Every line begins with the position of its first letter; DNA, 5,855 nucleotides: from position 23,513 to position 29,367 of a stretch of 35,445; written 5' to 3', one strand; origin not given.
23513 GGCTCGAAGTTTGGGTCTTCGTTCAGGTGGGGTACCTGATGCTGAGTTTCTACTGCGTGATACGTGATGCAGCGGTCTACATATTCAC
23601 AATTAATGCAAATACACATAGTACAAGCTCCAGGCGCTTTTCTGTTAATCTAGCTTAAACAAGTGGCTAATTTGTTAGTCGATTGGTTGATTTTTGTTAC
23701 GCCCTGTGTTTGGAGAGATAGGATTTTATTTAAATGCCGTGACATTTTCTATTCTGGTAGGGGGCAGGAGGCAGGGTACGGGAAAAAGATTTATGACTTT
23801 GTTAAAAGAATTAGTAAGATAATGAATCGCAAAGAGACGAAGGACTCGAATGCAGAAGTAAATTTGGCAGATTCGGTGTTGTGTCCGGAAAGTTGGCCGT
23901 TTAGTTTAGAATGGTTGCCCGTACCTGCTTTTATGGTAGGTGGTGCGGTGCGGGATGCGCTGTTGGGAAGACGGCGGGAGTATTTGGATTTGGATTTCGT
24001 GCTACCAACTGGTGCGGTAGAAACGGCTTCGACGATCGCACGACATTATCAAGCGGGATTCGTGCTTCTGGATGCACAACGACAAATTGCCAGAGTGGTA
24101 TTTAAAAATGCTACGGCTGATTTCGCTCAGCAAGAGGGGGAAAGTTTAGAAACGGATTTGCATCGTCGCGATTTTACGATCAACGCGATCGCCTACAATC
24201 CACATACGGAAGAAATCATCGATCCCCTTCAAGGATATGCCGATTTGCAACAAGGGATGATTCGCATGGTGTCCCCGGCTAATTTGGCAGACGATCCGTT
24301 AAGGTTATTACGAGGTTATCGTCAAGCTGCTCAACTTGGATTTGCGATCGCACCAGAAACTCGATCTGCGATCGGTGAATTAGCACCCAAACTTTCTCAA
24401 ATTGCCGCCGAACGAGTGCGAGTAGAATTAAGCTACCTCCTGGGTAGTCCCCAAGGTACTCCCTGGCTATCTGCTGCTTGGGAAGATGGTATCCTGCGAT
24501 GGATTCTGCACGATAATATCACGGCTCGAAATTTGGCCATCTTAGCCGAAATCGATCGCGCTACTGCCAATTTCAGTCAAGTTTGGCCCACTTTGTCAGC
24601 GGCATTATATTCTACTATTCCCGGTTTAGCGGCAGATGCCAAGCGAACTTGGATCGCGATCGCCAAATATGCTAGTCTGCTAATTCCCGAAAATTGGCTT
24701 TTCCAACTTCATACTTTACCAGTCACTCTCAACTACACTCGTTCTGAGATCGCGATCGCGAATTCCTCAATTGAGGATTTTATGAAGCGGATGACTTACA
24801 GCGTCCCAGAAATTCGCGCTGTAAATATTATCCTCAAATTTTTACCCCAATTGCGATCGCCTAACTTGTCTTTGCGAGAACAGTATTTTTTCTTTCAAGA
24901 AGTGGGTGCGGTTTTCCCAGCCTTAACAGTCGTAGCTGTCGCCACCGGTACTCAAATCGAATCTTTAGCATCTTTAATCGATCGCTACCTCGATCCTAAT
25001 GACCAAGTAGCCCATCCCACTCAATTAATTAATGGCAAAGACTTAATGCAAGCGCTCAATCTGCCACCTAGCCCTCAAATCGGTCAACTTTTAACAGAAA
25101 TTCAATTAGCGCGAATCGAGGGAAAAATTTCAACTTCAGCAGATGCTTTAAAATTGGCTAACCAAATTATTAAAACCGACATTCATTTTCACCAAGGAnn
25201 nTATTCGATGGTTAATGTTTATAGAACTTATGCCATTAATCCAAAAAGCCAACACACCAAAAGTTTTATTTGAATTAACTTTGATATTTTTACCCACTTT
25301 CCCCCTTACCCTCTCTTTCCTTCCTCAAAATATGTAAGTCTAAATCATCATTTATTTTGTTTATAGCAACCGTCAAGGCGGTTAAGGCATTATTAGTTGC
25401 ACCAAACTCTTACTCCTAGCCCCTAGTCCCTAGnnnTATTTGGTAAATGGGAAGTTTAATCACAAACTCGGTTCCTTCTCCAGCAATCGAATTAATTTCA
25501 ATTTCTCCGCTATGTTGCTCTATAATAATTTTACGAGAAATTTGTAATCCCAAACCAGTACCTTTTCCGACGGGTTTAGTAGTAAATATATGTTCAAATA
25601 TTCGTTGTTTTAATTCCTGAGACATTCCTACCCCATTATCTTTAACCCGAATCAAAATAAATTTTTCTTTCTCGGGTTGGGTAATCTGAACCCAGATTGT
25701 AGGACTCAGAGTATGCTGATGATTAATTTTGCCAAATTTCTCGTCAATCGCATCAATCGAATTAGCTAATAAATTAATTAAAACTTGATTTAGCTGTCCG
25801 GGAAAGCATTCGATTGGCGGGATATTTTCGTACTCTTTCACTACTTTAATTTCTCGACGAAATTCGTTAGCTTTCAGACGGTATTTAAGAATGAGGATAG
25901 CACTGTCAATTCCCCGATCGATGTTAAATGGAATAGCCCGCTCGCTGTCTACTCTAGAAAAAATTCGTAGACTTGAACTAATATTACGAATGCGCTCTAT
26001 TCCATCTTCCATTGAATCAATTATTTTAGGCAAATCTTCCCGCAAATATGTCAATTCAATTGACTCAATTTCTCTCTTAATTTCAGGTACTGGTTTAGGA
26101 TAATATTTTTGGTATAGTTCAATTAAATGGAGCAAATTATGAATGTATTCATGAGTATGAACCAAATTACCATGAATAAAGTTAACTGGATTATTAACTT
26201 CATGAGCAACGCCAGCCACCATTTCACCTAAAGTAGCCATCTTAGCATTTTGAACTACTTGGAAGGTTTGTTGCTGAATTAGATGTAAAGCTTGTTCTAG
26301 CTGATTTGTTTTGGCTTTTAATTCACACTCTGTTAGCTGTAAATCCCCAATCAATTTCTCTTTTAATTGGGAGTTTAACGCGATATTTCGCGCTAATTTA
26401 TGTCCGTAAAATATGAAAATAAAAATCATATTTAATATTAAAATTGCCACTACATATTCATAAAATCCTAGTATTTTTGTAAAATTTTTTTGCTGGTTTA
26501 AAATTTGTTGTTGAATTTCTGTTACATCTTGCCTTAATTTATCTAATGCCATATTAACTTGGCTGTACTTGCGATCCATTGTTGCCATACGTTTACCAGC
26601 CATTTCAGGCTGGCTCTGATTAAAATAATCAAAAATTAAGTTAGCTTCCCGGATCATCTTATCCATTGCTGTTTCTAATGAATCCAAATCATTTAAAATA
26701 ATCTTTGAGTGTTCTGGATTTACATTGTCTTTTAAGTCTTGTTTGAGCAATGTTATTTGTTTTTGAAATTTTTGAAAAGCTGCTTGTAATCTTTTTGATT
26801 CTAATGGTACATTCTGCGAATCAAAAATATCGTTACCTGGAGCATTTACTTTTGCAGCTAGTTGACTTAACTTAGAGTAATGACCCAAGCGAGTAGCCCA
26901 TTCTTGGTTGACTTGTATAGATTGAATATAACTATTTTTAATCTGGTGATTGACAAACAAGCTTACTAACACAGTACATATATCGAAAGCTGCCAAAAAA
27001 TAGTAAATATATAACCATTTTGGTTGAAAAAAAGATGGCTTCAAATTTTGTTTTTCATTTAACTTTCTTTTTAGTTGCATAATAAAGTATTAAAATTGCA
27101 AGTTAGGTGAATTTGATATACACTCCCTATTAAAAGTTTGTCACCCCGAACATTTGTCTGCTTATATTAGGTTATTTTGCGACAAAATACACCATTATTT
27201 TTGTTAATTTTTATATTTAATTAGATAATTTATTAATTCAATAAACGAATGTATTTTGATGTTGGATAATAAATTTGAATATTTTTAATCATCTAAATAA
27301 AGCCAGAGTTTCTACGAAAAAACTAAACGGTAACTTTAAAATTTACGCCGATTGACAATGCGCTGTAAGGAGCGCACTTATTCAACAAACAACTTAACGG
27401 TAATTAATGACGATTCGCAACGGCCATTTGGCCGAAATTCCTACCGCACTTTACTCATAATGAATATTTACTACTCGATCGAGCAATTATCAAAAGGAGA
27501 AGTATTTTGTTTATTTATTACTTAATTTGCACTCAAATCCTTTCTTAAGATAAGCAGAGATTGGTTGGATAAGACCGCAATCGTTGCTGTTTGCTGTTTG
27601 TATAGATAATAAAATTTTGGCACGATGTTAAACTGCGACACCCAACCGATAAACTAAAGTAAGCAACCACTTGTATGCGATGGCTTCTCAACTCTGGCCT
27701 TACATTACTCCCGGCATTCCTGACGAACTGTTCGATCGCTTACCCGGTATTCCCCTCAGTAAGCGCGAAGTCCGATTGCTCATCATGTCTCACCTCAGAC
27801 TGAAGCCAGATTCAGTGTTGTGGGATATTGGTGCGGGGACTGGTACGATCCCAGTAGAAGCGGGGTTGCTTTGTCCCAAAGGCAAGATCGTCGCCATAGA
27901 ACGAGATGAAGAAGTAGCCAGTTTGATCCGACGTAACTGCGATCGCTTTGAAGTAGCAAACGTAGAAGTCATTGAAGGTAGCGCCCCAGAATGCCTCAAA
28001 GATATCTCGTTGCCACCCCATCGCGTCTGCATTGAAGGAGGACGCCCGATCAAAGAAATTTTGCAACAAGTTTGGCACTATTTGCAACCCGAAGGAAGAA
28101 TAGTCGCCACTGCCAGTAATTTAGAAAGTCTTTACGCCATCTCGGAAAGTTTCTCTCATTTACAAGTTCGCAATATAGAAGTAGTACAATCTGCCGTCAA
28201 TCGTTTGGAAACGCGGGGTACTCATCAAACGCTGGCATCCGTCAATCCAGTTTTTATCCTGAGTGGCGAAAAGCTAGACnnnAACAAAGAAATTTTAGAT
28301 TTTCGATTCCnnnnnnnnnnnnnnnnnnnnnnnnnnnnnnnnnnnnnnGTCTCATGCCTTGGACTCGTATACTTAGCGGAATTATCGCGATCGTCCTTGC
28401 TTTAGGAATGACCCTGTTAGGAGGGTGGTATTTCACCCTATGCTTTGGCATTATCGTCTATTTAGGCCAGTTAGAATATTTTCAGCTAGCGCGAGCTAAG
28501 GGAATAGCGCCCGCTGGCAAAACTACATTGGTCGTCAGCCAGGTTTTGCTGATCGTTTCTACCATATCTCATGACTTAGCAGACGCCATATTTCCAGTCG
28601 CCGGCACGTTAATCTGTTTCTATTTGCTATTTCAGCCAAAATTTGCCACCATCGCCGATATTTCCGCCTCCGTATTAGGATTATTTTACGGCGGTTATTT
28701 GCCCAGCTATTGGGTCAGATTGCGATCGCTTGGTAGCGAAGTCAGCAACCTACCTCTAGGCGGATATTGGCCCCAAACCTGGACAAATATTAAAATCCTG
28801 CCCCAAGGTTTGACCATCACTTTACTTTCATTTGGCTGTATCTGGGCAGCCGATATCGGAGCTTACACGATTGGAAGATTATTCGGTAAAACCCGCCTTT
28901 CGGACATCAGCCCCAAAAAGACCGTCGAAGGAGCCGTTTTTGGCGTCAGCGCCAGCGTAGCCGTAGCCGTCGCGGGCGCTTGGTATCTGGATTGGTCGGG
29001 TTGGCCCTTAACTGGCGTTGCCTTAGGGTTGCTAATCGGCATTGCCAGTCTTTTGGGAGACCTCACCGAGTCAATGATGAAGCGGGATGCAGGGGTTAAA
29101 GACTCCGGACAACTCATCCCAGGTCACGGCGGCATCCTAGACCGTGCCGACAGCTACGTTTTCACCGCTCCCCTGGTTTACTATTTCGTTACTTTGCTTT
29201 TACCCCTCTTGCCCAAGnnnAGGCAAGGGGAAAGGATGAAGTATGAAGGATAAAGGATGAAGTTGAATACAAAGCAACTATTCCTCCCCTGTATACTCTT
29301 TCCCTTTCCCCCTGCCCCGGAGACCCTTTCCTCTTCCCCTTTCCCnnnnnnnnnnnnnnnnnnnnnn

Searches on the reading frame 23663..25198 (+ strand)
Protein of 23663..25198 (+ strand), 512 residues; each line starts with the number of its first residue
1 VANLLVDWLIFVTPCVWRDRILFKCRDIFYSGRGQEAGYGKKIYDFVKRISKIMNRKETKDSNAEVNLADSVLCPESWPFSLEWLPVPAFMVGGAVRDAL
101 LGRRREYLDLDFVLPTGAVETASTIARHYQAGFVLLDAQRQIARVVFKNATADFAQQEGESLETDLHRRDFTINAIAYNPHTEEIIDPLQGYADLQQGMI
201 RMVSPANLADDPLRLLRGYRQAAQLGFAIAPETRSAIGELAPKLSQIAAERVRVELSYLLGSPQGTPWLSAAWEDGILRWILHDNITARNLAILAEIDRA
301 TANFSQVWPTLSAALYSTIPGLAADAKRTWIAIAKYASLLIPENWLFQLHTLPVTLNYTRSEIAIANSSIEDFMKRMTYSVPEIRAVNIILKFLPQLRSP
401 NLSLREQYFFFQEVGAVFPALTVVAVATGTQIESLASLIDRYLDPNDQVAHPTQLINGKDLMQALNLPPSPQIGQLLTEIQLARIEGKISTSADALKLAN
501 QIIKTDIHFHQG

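Call 16: search_protein_families(library=pfam, proteins=[window:23663-25198:+], max_evalue=0.00001)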
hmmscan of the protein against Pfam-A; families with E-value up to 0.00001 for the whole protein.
window:23663-25198:+ (512 aa): 3 families
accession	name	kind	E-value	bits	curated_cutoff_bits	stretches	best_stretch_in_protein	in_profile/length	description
PF01743.26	PolyA_pol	-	6.7e-22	78.6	23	1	89-201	1-126/126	Poly A polymerase head domain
PF13735.12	tRNA_NucTran2_2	-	1.4e-17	64.5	27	1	365-496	19-145/149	tRNA nucleotidyltransferase domain 2 putative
PF12627.12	PolyA_pol_RNAbd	-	1.6e-15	57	22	1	226-282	1-57/64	Probable RNA and SrmB- binding site of polymerase A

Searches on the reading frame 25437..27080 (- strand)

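Call 16: search_protein_families(library=pfam, proteins=[window:25437-27080:-], max_evalue=0.00001)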
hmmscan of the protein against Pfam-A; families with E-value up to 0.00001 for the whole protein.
window:25437-27080:- (548 aa): 1 family
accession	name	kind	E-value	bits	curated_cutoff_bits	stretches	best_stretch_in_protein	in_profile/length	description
PF02518.31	HATPase_c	-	7.7e-23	81.5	26.4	1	429-545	5-109/111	Histidine kinase-, DNA gyrase B-, and HSP90-like ATPase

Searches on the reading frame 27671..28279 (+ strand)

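Call 16: search_protein_families(library=pfam, proteins=[window:27671-28279:+], max_evalue=0.00001)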
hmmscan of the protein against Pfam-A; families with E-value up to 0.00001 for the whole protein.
window:27671-28279:+ (203 aa): 4 families
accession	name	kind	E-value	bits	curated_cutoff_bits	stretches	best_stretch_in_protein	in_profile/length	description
PF13847.12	Methyltransf_31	-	8.3e-08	32.5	27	1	46-155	3-119/145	Methyltransferase domain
PF01135.25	PCMT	-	5e-06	26.9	20.3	1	36-146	63-171/210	Protein-L-isoaspartate(D-aspartate) O-methyltransferase (PCMT)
PF05175.20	MTS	-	5.3e-06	26.6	23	1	37-166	22-159/170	Methyltransferase small domain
PF02390.23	Methyltransf_4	-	7.9e-06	25.9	24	0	48-112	3-67/173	Putative methyltransferase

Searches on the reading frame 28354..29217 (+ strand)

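Call 16: search_protein_families(library=pfam, proteins=[window:28354-29217:+], max_evalue=0.00001)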
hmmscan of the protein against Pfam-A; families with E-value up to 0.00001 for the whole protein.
window:28354-29217:+ (288 aa): 1 family
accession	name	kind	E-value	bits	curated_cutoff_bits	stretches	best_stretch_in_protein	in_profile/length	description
PF01148.25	CTP_transf_1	-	2.2e-65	221.5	24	1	3-281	1-263/264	Cytidylyltransferase family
